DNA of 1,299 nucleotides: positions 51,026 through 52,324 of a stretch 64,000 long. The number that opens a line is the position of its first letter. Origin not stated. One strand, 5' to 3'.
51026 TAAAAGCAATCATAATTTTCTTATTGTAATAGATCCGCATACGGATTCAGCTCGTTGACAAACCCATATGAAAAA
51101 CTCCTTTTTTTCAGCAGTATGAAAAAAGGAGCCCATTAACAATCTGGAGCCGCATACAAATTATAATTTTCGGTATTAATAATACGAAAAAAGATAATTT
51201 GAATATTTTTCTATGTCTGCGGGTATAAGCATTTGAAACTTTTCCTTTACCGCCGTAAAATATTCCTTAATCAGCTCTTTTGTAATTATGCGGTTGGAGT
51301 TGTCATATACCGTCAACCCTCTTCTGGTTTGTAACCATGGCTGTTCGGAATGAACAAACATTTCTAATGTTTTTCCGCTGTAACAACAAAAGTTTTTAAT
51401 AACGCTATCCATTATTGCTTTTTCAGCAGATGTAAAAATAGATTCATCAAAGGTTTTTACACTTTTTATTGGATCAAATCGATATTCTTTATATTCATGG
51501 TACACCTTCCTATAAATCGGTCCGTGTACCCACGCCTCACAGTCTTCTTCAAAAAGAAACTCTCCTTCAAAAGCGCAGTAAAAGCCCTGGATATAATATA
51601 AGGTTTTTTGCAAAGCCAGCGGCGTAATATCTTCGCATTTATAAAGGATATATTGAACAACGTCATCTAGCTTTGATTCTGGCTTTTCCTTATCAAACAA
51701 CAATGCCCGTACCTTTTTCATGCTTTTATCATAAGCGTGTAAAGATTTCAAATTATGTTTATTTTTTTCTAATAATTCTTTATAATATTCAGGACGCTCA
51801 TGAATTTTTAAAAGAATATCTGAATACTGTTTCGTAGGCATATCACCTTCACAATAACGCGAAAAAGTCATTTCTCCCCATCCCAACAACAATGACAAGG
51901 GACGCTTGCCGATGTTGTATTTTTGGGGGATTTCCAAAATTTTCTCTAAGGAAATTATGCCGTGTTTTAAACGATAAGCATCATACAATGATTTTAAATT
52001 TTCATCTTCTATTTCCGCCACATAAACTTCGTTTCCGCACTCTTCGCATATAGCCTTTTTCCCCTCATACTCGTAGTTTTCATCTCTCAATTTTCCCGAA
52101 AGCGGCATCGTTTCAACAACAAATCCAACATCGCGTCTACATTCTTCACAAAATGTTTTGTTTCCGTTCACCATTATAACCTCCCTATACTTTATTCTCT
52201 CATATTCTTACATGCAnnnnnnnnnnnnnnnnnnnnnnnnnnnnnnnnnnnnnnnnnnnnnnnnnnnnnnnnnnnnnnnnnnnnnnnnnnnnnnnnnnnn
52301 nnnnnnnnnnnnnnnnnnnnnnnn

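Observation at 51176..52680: Toxin-antitoxin module: MqsR-family toxin followed by a three-domain antitoxin (MqsA-like zinc ribbon + HTH fused to a Panacea/DUF4065 domain)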

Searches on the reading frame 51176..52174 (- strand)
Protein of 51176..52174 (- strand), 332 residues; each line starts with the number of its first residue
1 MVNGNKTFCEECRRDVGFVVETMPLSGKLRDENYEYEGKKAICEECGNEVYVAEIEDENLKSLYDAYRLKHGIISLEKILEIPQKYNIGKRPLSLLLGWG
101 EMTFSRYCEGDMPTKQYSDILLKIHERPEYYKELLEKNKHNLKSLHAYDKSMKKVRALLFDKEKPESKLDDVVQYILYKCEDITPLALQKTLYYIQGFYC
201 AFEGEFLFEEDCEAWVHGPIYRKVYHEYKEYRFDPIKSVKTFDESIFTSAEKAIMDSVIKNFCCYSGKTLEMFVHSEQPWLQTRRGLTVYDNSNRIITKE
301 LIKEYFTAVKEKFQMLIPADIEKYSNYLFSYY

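Call 3: search_protein_families(library=pfam, proteins=[window:51179-52174:-], max_evalue=1)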
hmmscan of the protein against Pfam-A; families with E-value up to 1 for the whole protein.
window:51179-52174:- (332 aa): 4 families
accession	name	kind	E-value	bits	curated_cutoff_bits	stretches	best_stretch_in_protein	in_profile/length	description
PF13274.11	SocA_Panacea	-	2.3e-18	67.6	25.7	1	188-280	1-112/113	Antitoxin SocA-like, Panacea domain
PF15731.11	MqsA_antitoxin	-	3.2e-08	34.2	30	1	28-133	14-129/131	Antitoxin component of bacterial toxin-antitoxin system, MqsA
PF11682.14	Zn_ribbon_11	-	0.02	15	24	1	35-58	14-36/37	Probable zinc-ribbon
PF18912.6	DZR_2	-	0.11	12.8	27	0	3-21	18-36/56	Double zinc ribbon domain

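Call 4: search_protein_families(library=ncbifam, proteins=[window:51179-52174:-], max_evalue=1)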
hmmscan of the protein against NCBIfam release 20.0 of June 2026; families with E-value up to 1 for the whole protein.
window:51179-52174:- (332 aa): 3 families
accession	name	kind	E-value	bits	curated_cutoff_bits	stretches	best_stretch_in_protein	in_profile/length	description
TIGR03830.1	CxxCG_CxxCG_HTH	subfamily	2e-18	66.4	61.8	1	9-134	1-126/127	type II TA system antitoxin MqsA family protein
NF047745.1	SocA_antitoxin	equivalog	2.2e-12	47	190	1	181-254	19-91/176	type VI toxin-antitoxin system SocA family antitoxin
NF011232.0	PRK14639.1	equivalog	0.0045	17.4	193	1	40-79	5-44/141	ribosome maturation factor RimP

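Call 5: search_protein_families(library=padloc, proteins=[window:51179-52174:-], max_evalue=1)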
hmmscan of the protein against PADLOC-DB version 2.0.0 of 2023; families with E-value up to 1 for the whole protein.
window:51179-52174:- (332 aa): 0 families

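Call 6: search_protein_families(library=phrogs, proteins=[window:51179-52174:-], max_evalue=1)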
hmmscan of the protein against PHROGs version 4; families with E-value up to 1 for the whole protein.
window:51179-52174:- (332 aa): 8 families
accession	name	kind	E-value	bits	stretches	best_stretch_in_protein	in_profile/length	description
phrog_10390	-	unknown function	1.1e-65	223.1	1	29-312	13-297/299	-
phrog_1281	-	unknown function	6.7e-37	128.1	1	166-311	7-155/195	-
phrog_18167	-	unknown function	4.8e-08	34.1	1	4-74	3-72/80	-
phrog_19114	-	unknown function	9e-06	26.8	1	41-130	37-128/135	-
phrog_34341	-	transcription regulation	0.00047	21.4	1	7-117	4-114/122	transcriptional regulator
phrog_18401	-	unknown function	0.00069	21.1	1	43-121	24-102/123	-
phrog_25463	-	unknown function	0.001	19.7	1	31-127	26-123/207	-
phrog_4779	-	transcription regulation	0.016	16.7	1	77-147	5-76/98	transcriptional regulator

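Call 8: find_homologous_proteins(query=window:51179-52174:-)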
Query window:51179-52174:- (332 aa): 2456 proteins with E <= 0.001 among 3423 candidates; the best 120 are listed.
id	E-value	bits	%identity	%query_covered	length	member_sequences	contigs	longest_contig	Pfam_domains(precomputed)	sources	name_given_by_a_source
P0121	7.2e-223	757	99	100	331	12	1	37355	PF13274.12,PF15731.12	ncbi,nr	ncbi:MAG: DUF4065 domain-containing protein [Acholeplasmataceae bacterium]|nr:DUF4065 domain-contain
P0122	7.8e-165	566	75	99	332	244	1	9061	PF13274.12,PF15731.12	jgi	jgi:putative zinc finger/helix-turn-helix YgiT family protein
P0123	3.7e-162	558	74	99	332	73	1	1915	PF13274.12,PF15731.12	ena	-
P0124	8.5e-160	550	73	99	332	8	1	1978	PF13274.12,PF15731.12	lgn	-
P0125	7.3e-158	543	72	99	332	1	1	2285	PF13274.12,PF15731.12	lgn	-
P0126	1.1e-155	536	71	99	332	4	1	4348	PF13274.12,PF15731.12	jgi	-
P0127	5.6e-155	534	72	99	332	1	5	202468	PF13274.12,PF15731.12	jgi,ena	jgi:putative zinc finger/helix-turn-helix YgiT family protein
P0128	3.6e-154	531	71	99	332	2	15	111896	PF13274.12,PF15731.12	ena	-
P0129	2.0e-153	529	70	99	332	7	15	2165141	PF13274.12,PF15731.12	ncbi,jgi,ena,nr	ncbi:MAG: DUF4065 domain-containing protein [Clostridiales bacterium]|jgi:putative zinc finger/helix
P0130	9.4e-153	527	70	99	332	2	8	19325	PF13274.12,PF15731.12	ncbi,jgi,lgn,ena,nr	ncbi:MAG TPA: hypothetical protein DD734_04890 [Firmicutes bacterium]|jgi:uncharacterized phage-asso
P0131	1.0e-152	527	70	99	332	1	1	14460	PF13274.12,PF15731.12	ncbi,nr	ncbi:MAG: DUF4065 domain-containing protein [Clostridia bacterium]|nr:DUF4065 domain-containing prot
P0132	1.3e-152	526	70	99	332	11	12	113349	PF13274.12,PF15731.12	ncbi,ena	-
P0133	1.3e-151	523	69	99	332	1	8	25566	PF13274.12,PF15731.12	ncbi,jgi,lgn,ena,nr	ncbi:MAG: DUF4065 domain-containing protein [Firmicutes bacterium]|nr:DUF4065 domain-containing prot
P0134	1.6e-151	523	70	98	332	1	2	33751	PF13274.12,PF15731.12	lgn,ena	-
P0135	7.2e-151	521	70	98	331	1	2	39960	PF13274.12,PF15731.12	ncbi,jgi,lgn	jgi:putative zinc finger/helix-turn-helix YgiT family protein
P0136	9.2e-151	520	71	96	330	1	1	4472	PF13274.12,PF15731.12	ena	-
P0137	1.0e-149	517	69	99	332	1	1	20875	PF13274.12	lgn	-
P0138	1.3e-149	516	68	99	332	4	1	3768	PF13274.12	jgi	jgi:putative zinc finger/helix-turn-helix YgiT family protein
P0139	2.2e-149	516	68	99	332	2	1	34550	PF13274.12,PF15731.12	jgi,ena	-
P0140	3.8e-149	515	67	99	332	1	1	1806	PF13274.12,PF15731.12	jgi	jgi:putative zinc finger/helix-turn-helix YgiT family protein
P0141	4.2e-149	515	69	99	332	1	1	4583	PF13274.12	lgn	-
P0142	6.3e-149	514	69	98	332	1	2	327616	PF13274.12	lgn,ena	-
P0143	7.4e-149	514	69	98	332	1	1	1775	PF13274.12,PF15731.12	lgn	-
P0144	3.8e-148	512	67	99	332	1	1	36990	PF13274.12,PF15731.12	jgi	-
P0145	4.9e-148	511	67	98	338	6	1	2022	PF13274.12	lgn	-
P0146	2.0e-147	509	69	98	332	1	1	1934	PF13274.12,PF15731.12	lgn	-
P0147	3.7e-147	508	67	99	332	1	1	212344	PF13274.12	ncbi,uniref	ncbi:type II toxin-antitoxin system antitoxin SocA domain-containing protein [Thermodesulfobium sp. 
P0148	8.3e-146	504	67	99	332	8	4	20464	PF13274.12,PF15731.12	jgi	jgi:uncharacterized phage-associated protein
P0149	1.8e-145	503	67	98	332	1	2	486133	PF13274.12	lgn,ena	-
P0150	1.4e-143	497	66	98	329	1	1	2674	PF13274.12,PF15731.12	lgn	-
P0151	1.5e-143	496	65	99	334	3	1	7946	PF13274.12,PF15731.12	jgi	jgi:putative zinc finger/helix-turn-helix YgiT family protein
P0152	2.0e-143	496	64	99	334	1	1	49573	PF13274.12,PF15731.12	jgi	-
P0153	4.6e-143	495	65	99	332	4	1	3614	PF13274.12,PF15731.12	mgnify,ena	mgnify:FL=1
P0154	3.0e-142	492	66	97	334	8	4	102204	PF13274.12,PF15731.12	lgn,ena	-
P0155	3.2e-142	492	64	99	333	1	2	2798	PF13274.12,PF15731.12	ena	-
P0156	3.2e-142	492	65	99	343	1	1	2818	PF13274.12,PF15731.12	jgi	jgi:putative zinc finger/helix-turn-helix YgiT family protein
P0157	3.3e-142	492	67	98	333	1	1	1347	PF13274.12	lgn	-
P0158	3.6e-142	492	70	92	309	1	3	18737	PF13274.12,PF15731.12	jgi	-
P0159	4.2e-142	492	68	99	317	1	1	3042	PF13274.12,PF15731.12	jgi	jgi:putative zinc finger/helix-turn-helix YgiT family protein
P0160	5.6e-142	491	65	98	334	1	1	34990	PF13274.12,PF15731.12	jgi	-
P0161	5.6e-142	491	65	97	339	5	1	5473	PF13274.12,PF15731.12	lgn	-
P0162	6.5e-142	491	64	99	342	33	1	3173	PF13274.12,PF15731.12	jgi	-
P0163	1.1e-141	490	64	99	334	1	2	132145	PF13274.12,PF15731.12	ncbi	-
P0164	1.2e-141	490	65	99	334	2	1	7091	PF13274.12,PF15731.12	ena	-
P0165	1.7e-141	490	65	99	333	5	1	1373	PF13274.12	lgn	-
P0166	3.0e-141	489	65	98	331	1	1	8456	PF13274.12,PF15731.12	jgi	-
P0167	3.0e-141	489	64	99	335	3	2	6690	PF13274.12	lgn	-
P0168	3.7e-141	489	65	98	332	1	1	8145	PF13274.12,PF15731.12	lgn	-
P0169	4.1e-141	488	63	99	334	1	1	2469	PF13274.12,PF15731.12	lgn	-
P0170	7.9e-141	488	65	99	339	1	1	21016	PF13274.12,PF15731.12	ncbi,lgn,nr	ncbi:MAG: DUF4065 domain-containing protein [Firmicutes bacterium]|nr:DUF4065 domain-containing prot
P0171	8.0e-141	487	65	98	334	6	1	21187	PF13274.12,PF15731.12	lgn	-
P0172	1.1e-140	487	63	99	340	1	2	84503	PF13274.12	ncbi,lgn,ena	-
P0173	1.4e-140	487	65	99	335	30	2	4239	PF13274.12,PF15731.12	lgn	-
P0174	1.4e-140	487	64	99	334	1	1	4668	PF13274.12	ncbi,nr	ncbi:MAG: DUF4065 domain-containing protein [Parabacteroides sp.]|nr:DUF4065 domain-containing prote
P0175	2.3e-140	486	65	97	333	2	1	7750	PF13274.12,PF15731.12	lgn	-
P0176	2.7e-140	486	64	97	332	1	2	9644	PF13274.12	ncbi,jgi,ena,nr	ncbi:MAG: DUF4065 domain-containing protein [Bacilli bacterium]|nr:DUF4065 domain-containing protein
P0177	4.8e-140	485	65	97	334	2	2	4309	PF13274.12,PF15731.12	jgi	jgi:putative zinc finger/helix-turn-helix YgiT family protein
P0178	9.9e-140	484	64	99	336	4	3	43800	PF13274.12,PF15731.12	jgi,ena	jgi:uncharacterized phage-associated protein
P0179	1.2e-139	484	63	99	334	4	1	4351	PF13274.12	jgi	jgi:putative zinc finger/helix-turn-helix YgiT family protein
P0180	1.2e-139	484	63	97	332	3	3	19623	PF13274.12,PF15731.12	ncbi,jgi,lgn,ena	ncbi:MAG: type II TA system antitoxin MqsA family protein [Tissierellaceae bacterium]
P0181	1.5e-139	483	63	99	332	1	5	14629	PF13274.12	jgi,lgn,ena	-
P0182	1.6e-139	483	64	99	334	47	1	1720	PF13274.12,PF15731.12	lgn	-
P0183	1.6e-139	483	64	99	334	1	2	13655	PF13274.12,PF15731.12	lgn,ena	-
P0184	1.8e-139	483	64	98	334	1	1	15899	PF13274.12,PF15731.12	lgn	-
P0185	3.2e-139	482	64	97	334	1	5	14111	PF13274.12,PF15731.12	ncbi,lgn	-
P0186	3.6e-139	482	63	99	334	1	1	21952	PF13274.12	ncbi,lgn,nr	ncbi:MAG: DUF4065 domain-containing protein [Bacillota bacterium]|nr:DUF4065 domain-containing prote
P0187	3.9e-139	482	64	98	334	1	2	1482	PF13274.12,PF15731.12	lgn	-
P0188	5.0e-139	482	63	99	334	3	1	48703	PF13274.12,PF15731.12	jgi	jgi:putative zinc finger/helix-turn-helix YgiT family protein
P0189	6.6e-139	481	65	97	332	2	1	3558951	PF13274.12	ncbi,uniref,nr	ncbi:type II TA system antitoxin MqsA family protein [Candidatus Contubernalis alkaliaceticus]|unire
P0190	7.7e-139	481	65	96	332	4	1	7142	PF13274.12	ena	-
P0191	1.4e-138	480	64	97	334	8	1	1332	PF13274.12,PF15731.12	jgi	-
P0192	1.4e-138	480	63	99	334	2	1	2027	PF13274.12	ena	-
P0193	1.6e-138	480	64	97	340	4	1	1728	PF13274.12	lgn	-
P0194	2.0e-138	480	63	99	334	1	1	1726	PF13274.12,PF15731.12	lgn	-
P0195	2.8e-138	479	62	99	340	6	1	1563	PF13274.12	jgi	jgi:putative zinc finger/helix-turn-helix YgiT family protein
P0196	7.9e-138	478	62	99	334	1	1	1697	PF13274.12,PF15731.12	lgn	-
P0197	8.5e-138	478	63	99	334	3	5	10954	PF13274.12,PF15731.12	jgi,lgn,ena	jgi:uncharacterized phage-associated protein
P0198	9.7e-138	477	64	98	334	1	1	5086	PF13274.12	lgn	-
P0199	2.3e-137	476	63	99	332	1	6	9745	PF13274.12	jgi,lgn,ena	-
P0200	2.6e-137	476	64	97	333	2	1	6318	PF13274.12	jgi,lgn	-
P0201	3.7e-137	475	61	97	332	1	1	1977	PF13274.12,PF15731.12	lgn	-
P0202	4.7e-137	475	63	99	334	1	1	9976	PF13274.12,PF15731.12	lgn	-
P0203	7.9e-137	474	63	99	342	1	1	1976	PF13274.12,PF15731.12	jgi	jgi:putative zinc finger/helix-turn-helix YgiT family protein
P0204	8.9e-137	474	63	99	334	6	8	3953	PF13274.12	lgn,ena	-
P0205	1.5e-136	473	63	99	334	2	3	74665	PF13274.12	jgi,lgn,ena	-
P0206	1.5e-136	473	62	99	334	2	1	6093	PF13274.12,PF15731.12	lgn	-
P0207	1.6e-136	473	62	98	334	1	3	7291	PF13274.12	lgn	-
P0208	1.9e-136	473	62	98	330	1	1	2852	PF13274.12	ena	-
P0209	2.2e-136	473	64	99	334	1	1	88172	PF13274.12,PF15731.12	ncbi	ncbi:MAG: type II toxin-antitoxin system antitoxin SocA domain-containing protein [Desulfitobacteria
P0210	2.4e-136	473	65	98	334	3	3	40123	PF13274.12,PF15731.12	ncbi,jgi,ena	ncbi:MAG TPA: type II toxin-antitoxin system antitoxin SocA domain-containing protein [Ruminiclostri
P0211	3.7e-136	472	63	97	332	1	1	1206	PF13274.12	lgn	-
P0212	5.1e-136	472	62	99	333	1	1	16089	PF13274.12,PF15731.12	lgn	-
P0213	8.8e-136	471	62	98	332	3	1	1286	PF13274.12,PF15731.12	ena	-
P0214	1.6e-135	470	63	97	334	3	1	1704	PF13274.12,PF15731.12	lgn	-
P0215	1.8e-135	470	64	98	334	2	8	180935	PF13274.12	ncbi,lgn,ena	-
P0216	1.9e-135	470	65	98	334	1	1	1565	PF13274.12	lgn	-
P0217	2.0e-135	470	63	99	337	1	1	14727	PF13274.12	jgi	jgi:putative zinc finger/helix-turn-helix YgiT family protein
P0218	2.1e-135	470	63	99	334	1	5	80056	PF13274.12,PF15731.12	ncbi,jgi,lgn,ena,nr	ncbi:MAG: DUF4065 domain-containing protein [Syntrophomonadaceae bacterium]|nr:DUF4065 domain-contai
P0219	2.1e-135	470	63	99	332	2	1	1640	PF13274.12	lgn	-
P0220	3.7e-135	469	63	99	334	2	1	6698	PF13274.12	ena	-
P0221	8.1e-135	468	62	99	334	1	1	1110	PF13274.12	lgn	-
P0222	1.2e-134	467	63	99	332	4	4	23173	PF13274.12,PF15731.12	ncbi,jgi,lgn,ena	jgi:putative zinc finger/helix-turn-helix YgiT family protein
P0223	1.2e-134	467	63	98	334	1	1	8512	PF13274.12,PF15731.12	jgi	-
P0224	1.4e-134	467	65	93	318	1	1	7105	PF13274.12,PF15731.12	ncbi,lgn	-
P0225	2.3e-134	466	62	99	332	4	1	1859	PF13274.12,PF15731.12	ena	-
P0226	3.9e-134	466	62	99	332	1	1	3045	PF13274.12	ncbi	-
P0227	5.1e-134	465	62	98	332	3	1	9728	PF13274.12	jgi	jgi:uncharacterized phage-associated protein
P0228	5.3e-134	465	61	98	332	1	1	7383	PF13274.12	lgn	-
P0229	5.5e-134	465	63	97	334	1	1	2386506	PF13274.12,PF15731.12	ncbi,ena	-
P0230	6.1e-134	465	64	97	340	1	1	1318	PF13274.12,PF15731.12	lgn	-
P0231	8.7e-134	464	61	99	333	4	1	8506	PF13274.12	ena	-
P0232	1.0e-133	464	62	99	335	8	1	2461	PF13274.12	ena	-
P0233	1.1e-133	464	62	98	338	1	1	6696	PF13274.12,PF15731.12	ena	-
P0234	1.4e-133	464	61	98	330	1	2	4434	PF13274.12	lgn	-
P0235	1.8e-133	463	62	99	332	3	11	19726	PF13274.12,PF15731.12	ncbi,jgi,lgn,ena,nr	ncbi:MAG: type II toxin-antitoxin system antitoxin SocA domain-containing protein [Syntrophomonas sp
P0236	2.8e-133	463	63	97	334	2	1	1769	PF13274.12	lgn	-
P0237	4.5e-133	462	63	98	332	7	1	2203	PF13274.12,PF15731.12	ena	-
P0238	4.9e-133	462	62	98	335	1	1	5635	PF13274.12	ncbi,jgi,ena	-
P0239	5.9e-133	462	62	99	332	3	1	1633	PF13274.12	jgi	-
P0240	6.3e-133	462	63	97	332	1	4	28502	PF13274.12,PF15731.12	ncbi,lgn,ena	-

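Call 38: find_related_loci(query=A2, collection=genome_contigs, flank=3000)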
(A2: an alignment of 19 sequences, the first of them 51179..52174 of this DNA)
Query A2 (332 aa) in genome_contigs; peptide patterns used: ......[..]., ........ (x = any residue, [..] = any of these).
255 stretches matched a pattern; 227 encode a relative of the query (tblastn E <= 1e-3); the best 80 are kept; 80 distinct loci.
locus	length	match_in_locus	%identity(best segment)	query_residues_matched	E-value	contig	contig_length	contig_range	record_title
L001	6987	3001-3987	74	1-329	3e-168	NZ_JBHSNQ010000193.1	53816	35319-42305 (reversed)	Ureibacillus suwonensis strain KACC 11287 soapdenovo_K_127_193, whole genome shotgun sequence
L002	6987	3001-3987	74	1-329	3e-168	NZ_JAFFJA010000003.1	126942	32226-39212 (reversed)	Tepidanaerobacter sp. GT38 sequence003, whole genome shotgun sequence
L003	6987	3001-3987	74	1-329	3e-168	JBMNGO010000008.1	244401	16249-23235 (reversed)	MAG: Syntrophomonadaceae bacterium isolate SBF912LR0HQ0031 contig_682, whole genome shotgun sequence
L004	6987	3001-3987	74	1-329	3e-168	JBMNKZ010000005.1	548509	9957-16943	MAG: Bacillota bacterium isolate SBF912LR0HQ0055 contig_39664, whole genome shotgun sequence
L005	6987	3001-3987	75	1-329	5e-168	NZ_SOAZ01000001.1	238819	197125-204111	Fonticella tunisiensis strain DSM 24455 Ga0244689_101, whole genome shotgun sequence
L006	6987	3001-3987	74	1-329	1e-167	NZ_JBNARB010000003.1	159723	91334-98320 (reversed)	MAG: Thermovenabulum sp. isolate Kamch4316-2DMB-04 bin21.fa-3, whole genome shotgun sequence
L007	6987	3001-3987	74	1-329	1e-166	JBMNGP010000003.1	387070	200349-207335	MAG: Desulfitobacteriia bacterium isolate SBF912LR0HQ0036 contig_16669, whole genome shotgun sequence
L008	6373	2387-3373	74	1-329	4e-166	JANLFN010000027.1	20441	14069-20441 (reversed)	MAG: Eubacteriales bacterium isolate A05DMB11 NODE_811_length_20441_cov_6.867262, whole genome shotgun sequence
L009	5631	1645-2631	73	1-329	5e-166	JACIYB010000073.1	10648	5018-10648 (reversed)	MAG: Syntrophomonadaceae bacterium isolate MAG-67 Syntrophomonadaceae_O3_bin28_Scaffold_73, whole genome shotgun sequenc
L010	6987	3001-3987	74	1-329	1e-165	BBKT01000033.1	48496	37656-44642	Thermoanaerobacterium saccharolyticum DNA, contig: TS_NTOU1_c33, strain: NTOU1, whole genome shotgun sequence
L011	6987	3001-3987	72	1-329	1e-164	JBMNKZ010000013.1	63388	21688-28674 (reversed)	MAG: Bacillota bacterium isolate SBF912LR0HQ0055 contig_61453, whole genome shotgun sequence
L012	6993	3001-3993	73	1-329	1e-162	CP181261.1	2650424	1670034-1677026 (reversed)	MAG: Clostridium sp. isolate UW_FK_CAPRO3_1 chromosome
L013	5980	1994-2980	72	1-329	2e-161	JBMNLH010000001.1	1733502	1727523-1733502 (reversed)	MAG: Bacillota bacterium isolate SBF912LR0HQ0223 contig_25203, whole genome shotgun sequence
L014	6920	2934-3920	70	1-329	4e-158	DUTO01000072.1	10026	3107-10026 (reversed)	MAG TPA_asm: Clostridia bacterium isolate AS05jafATM_84 25343_AS05, whole genome shotgun sequence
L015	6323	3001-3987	70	1-329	1e-156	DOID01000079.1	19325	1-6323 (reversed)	MAG TPA_asm: Bacillota bacterium isolate UBA11021 contig_7230, whole genome shotgun sequence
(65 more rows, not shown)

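Call 42: search_solved_structures(query=A2, max_evalue=0.01, show_alignments=2)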
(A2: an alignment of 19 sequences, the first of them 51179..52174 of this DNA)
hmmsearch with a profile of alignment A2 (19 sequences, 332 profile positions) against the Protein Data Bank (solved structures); distinct sequences matched with E-value up to 0.01: 0.

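Call 49: find_encoding_contigs(protein=window:51176-52174:-, flank=10000, max_places=6)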
Protein window:51176-52174:- (332 aa): 24 contigs read that carry it; 6 places shown.
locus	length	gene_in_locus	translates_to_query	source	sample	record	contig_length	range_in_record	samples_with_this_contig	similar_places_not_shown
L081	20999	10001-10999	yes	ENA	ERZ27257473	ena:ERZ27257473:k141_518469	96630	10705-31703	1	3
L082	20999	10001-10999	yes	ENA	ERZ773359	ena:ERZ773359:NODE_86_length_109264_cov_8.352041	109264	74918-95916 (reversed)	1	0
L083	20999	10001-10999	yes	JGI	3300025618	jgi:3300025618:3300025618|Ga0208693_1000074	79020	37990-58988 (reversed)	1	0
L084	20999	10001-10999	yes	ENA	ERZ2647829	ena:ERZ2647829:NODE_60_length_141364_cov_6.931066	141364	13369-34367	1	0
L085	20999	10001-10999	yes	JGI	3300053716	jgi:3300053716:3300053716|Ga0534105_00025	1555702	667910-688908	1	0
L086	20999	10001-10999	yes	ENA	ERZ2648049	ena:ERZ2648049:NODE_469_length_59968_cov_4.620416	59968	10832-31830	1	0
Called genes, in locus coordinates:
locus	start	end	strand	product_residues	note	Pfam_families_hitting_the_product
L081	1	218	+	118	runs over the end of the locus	-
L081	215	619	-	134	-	PF10612:Spore-coat_CotZ (weak)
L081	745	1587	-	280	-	PF02673:BacA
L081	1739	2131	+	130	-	-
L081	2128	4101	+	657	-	PF00456:Transketolase_N, PF02779:Transket_pyr, PF02780:Transketolase_C (weak), PF22613:Transketolase_C_1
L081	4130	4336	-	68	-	PF14098:SSPI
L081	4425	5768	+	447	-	PF01546:Peptidase_M20, PF07687:M20_dimer (faint)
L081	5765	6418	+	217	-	PF02390:Methyltransf_4, PF13649:Methyltransf_25 (faint)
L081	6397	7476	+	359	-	PF05343:Peptidase_M42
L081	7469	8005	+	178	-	PF01931:NTPase_I-T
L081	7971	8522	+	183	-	PF01965:DJ-1_PfpI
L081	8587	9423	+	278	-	PF01734:Patatin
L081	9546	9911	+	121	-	-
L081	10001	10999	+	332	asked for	PF15731:MqsA_antitoxin (weak), PF13274:SocA_Panacea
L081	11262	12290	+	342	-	-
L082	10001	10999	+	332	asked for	PF15731:MqsA_antitoxin (weak), PF13274:SocA_Panacea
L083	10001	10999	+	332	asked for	PF15731:MqsA_antitoxin (weak), PF13274:SocA_Panacea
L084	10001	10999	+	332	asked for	PF15731:MqsA_antitoxin (weak), PF13274:SocA_Panacea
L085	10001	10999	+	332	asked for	PF15731:MqsA_antitoxin (weak), PF13274:SocA_Panacea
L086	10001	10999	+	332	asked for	PF15731:MqsA_antitoxin (weak), PF13274:SocA_Panacea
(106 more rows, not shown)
